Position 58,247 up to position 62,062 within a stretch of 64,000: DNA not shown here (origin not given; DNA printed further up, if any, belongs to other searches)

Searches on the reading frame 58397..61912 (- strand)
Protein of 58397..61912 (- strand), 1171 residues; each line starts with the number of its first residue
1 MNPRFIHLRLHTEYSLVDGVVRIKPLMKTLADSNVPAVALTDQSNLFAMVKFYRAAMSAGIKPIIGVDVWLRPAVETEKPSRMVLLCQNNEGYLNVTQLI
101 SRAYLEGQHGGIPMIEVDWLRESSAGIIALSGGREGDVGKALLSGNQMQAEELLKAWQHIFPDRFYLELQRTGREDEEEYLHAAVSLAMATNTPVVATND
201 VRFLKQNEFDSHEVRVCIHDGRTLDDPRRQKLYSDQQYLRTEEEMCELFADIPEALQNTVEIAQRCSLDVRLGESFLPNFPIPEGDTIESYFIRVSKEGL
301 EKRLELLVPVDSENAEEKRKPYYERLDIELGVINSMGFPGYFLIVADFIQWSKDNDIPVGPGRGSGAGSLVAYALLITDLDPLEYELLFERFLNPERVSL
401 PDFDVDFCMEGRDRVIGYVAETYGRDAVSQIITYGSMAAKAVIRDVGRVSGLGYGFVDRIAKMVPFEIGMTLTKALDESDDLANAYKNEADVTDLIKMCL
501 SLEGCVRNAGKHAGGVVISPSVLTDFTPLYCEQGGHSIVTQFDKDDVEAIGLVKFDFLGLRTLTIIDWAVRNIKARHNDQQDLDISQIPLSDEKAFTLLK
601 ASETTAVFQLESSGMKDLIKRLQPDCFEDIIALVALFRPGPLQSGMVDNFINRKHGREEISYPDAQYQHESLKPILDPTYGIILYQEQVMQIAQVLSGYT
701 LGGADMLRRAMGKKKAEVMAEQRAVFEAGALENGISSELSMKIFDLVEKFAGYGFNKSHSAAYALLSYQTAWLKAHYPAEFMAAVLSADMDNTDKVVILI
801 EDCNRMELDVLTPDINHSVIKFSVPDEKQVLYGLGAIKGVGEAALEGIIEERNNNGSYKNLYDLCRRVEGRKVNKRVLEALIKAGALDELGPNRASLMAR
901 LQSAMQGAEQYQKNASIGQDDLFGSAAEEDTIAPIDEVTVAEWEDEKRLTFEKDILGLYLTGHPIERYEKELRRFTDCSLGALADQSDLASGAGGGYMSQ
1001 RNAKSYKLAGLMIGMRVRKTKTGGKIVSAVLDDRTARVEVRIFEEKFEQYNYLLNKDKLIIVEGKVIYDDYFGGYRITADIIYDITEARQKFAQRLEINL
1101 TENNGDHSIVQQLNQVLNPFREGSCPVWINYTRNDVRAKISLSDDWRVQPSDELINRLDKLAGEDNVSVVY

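Call 45: search_protein_families(library=pfam, proteins=[window:58397-61912:-], max_evalue=0.00001)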
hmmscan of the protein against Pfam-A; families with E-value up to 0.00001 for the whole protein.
window:58397-61912:- (1171 aa): 6 families
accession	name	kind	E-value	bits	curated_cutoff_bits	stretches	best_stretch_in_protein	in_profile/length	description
PF07733.18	DNA_pol3_alpha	-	1.6e-99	333.2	23.9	1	291-559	2-260/260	Bacterial DNA polymerase III alpha NTPase domain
PF17657.6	DNA_pol3_finger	-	1.3e-65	220.2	22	1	562-734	1-166/166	Bacterial DNA polymerase III alpha subunit finger domain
PF02811.25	PHP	-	1.3e-47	162.6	26.4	1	7-171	1-163/164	PHP domain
PF14579.12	HHH_6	-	3.2e-31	107.8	25.6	1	808-897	2-90/90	Helix-hairpin-helix motif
PF20914.2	DNA_pol_IIIA_C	-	2.1e-15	56.7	22.5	1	1112-1163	1-52/52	DNA polymerase III subunit alpha, C-terminal domain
PF01336.31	tRNA_anti-codon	-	1.8e-09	37.8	27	1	1016-1082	6-72/75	OB-fold nucleic acid binding domain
